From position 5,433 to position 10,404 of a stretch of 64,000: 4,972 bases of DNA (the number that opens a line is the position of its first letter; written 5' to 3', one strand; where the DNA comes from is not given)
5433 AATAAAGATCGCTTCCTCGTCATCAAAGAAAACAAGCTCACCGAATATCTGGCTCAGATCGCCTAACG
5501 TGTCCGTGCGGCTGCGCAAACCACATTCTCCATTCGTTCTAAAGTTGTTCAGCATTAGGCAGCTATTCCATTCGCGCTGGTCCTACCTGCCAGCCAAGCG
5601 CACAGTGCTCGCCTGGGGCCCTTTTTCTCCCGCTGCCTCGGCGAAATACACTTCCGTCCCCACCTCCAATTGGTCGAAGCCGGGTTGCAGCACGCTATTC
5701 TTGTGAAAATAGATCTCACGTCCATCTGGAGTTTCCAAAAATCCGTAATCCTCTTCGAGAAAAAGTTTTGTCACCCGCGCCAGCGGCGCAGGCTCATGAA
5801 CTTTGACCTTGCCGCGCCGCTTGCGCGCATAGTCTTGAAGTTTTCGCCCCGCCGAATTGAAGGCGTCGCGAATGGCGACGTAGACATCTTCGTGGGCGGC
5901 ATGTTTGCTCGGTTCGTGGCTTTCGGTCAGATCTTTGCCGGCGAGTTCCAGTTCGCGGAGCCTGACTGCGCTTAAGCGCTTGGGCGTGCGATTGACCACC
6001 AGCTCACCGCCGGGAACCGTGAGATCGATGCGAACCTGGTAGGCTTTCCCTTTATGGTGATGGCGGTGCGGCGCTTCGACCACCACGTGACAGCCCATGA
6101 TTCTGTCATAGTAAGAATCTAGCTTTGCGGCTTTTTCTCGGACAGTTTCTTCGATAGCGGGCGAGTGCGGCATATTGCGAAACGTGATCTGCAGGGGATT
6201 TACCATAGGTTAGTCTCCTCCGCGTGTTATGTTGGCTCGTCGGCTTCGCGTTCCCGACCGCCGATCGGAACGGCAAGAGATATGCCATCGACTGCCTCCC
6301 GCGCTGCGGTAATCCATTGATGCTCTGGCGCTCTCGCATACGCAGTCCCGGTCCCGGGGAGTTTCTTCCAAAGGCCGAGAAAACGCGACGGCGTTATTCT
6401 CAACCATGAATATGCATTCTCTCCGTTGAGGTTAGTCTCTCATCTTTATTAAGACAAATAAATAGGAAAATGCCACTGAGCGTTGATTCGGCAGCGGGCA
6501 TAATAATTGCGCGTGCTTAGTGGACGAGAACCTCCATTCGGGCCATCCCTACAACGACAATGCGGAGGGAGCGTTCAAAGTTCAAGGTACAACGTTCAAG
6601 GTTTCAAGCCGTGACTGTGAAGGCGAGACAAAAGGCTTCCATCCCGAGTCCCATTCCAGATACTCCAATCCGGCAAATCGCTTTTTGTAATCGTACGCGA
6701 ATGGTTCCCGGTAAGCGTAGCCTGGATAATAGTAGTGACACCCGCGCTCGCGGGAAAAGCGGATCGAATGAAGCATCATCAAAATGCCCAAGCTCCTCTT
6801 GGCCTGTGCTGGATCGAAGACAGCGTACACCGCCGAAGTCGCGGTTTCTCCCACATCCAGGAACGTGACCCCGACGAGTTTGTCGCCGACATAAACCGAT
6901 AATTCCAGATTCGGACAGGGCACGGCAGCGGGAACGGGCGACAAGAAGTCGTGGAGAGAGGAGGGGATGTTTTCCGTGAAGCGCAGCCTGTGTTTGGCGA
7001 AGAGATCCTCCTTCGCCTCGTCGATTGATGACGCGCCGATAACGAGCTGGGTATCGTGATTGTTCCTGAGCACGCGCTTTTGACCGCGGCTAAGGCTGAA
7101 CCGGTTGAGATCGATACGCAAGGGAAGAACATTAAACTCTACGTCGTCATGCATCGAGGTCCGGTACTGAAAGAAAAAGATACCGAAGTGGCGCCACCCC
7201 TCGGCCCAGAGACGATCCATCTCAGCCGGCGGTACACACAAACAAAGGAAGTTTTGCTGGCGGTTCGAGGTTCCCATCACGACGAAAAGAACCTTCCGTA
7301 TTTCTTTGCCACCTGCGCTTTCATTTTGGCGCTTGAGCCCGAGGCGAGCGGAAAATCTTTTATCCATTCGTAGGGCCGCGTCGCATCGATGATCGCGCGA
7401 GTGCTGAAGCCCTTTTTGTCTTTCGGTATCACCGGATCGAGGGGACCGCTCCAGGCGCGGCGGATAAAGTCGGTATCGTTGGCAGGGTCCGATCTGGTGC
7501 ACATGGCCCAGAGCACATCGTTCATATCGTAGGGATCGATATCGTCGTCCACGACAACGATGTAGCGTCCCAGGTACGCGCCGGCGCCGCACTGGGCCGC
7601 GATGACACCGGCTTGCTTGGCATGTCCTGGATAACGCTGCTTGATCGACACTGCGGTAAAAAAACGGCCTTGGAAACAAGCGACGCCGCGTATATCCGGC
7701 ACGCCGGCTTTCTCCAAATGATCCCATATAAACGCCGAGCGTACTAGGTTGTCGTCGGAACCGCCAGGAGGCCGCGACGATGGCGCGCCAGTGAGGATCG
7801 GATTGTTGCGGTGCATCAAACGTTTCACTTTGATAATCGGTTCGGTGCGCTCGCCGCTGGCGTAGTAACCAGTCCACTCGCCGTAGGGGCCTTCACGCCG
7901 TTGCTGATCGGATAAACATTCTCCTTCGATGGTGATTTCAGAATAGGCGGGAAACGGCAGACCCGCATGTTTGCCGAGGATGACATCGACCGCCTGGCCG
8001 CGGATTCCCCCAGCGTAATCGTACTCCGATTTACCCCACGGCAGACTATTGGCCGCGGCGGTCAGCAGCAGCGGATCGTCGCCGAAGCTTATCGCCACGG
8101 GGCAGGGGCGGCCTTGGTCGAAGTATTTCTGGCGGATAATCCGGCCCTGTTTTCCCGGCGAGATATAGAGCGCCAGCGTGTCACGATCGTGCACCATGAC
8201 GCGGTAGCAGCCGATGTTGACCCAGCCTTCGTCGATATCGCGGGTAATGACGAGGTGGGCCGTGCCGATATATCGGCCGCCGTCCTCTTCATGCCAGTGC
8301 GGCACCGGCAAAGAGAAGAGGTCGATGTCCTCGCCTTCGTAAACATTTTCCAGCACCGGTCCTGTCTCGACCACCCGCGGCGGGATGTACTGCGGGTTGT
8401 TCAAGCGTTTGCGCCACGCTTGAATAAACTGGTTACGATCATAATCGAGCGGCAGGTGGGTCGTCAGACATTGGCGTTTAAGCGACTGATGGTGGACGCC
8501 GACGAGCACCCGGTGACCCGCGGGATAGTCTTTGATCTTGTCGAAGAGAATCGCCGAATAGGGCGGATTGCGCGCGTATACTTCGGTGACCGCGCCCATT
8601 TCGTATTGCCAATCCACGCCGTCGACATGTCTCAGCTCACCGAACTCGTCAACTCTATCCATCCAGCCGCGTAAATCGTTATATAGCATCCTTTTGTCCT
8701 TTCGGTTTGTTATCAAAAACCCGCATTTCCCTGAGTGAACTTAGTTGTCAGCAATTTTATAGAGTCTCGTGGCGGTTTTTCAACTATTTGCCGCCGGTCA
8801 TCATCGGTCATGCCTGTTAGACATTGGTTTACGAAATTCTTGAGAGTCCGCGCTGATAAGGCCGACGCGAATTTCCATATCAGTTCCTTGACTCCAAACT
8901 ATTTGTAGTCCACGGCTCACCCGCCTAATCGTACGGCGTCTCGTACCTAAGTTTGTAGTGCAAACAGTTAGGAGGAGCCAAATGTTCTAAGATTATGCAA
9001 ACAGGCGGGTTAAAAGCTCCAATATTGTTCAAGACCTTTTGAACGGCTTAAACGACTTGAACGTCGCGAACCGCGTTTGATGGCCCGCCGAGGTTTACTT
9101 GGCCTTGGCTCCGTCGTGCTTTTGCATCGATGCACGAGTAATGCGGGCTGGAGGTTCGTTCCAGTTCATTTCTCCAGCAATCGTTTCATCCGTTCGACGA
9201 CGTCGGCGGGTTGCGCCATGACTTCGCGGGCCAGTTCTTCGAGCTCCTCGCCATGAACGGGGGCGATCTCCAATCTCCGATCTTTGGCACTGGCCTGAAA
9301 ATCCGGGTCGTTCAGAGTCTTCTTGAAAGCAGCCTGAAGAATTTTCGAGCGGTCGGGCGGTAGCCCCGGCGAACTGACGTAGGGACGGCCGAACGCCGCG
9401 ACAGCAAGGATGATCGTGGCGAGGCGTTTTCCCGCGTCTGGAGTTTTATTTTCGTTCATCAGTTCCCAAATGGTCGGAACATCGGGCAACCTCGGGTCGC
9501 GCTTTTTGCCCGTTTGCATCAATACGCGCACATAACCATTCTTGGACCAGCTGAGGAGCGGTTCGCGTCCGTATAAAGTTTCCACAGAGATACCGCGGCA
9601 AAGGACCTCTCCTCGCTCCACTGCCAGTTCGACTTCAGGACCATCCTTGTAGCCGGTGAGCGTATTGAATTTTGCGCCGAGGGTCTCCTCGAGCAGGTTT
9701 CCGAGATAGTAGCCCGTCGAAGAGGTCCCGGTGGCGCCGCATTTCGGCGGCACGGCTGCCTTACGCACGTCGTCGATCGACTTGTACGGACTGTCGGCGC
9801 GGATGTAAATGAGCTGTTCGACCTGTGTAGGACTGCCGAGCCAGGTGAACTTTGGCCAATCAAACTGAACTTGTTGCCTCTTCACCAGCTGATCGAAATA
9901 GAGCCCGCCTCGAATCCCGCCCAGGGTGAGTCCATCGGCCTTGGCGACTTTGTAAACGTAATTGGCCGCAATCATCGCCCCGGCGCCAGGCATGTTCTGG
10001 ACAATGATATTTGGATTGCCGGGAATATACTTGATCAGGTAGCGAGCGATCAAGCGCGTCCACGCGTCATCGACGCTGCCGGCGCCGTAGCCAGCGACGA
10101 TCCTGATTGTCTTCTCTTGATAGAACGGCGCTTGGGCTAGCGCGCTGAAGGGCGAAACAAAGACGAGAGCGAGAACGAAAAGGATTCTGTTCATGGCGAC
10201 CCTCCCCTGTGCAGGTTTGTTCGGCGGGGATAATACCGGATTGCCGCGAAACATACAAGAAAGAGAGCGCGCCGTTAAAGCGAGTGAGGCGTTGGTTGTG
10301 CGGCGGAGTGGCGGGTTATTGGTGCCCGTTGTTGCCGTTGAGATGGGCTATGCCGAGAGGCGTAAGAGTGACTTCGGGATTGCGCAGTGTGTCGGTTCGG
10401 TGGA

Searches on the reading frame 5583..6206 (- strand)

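Call 58: search_protein_families(library=pfam, proteins=[window:5583-6206:-], max_evalue=0.00001)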
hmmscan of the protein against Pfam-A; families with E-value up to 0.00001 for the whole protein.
window:5583-6206:- (207 aa): 2 families
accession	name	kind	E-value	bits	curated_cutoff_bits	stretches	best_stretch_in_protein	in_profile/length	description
PF02482.25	Ribosomal_S30AE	-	9.6e-16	58.7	23.7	1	5-71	1-58/88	Sigma 54 modulation protein / S30EA ribosomal protein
PF00313.28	CSD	-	1.1e-09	38.5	27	1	149-203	8-64/66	'Cold-shock' DNA-binding domain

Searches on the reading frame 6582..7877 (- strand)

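Call 57: search_protein_families(library=pfam, proteins=[window:6582-7877:-], max_evalue=0.00001)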
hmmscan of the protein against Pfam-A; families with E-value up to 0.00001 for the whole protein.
window:6582-7877:- (431 aa): 2 families
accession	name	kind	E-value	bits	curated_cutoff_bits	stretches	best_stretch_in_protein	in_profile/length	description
PF04377.21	ATE_C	-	1.3e-18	68.2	25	1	316-407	34-121/122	Arginine-tRNA-protein transferase, C terminus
PF13480.13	Acetyltransf_6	-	6.1e-06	26.9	22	1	327-398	76-142/143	Acetyltransferase (GNAT) domain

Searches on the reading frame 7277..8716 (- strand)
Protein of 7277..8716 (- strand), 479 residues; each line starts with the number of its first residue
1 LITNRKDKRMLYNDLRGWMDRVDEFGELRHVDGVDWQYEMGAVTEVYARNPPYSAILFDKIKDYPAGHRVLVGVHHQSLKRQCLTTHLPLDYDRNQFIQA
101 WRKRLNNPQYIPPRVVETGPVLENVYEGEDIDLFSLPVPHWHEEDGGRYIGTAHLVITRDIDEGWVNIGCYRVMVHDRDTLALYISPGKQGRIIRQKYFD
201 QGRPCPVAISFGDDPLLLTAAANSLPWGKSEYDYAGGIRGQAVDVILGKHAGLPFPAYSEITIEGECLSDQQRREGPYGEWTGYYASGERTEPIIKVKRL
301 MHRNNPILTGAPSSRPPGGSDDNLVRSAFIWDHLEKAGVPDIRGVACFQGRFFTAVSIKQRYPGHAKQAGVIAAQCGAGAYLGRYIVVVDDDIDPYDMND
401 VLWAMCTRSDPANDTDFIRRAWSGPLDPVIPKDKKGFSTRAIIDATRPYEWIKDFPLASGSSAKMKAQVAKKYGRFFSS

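Call 57: search_protein_families(library=pfam, proteins=[window:7277-8716:-], max_evalue=0.00001)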
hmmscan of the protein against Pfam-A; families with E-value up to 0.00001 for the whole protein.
window:7277-8716:- (479 aa): 3 families
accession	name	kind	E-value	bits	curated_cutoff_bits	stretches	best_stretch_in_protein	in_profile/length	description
PF01977.22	UbiD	-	5e-61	205.9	23.3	1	116-311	3-201/206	3-octaprenyl-4-hydroxybenzoate carboxy-lyase Rift-related domain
PF20696.2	UbiD_C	-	3.8e-29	101.7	24.2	1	324-445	6-127/127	3-octaprenyl-4-hydroxybenzoate carboxy-lyase C-terminal domain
PF20695.2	UbiD_N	-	3.2e-06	27.6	24.3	1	20-75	2-53/78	3-octaprenyl-4-hydroxybenzoate carboxy-lyase N-terminal domain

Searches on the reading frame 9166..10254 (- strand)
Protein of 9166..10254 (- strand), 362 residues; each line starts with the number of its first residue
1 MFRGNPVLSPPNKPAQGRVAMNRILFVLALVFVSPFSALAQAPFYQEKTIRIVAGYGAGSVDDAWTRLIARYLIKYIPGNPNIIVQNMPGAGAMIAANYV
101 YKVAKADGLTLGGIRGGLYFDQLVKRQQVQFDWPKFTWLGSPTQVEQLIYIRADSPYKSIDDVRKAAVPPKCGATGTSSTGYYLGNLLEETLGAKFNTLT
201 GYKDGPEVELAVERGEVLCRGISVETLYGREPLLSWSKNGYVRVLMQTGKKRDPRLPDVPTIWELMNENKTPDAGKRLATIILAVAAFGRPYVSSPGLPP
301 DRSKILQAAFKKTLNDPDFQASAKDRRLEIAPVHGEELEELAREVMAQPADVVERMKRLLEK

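Call 73: search_protein_families(library=pfam, proteins=[window:9166-10254:-])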
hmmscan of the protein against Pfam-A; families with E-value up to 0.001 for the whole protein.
window:9166-10254:- (362 aa): 1 family
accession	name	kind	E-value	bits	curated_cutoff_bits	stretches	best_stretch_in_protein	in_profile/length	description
PF03401.19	TctC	-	5.9e-13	49.4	27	1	82-355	16-271/274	Tripartite tricarboxylate transporter family receptor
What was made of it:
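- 9166..10254 (-): Orphan TctC of the same subfamily (49% identical to H), between a UbiD decarboxylase gene and another Amidohydro_2 gene. Pfam TctC 49.4 bits (call 73).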
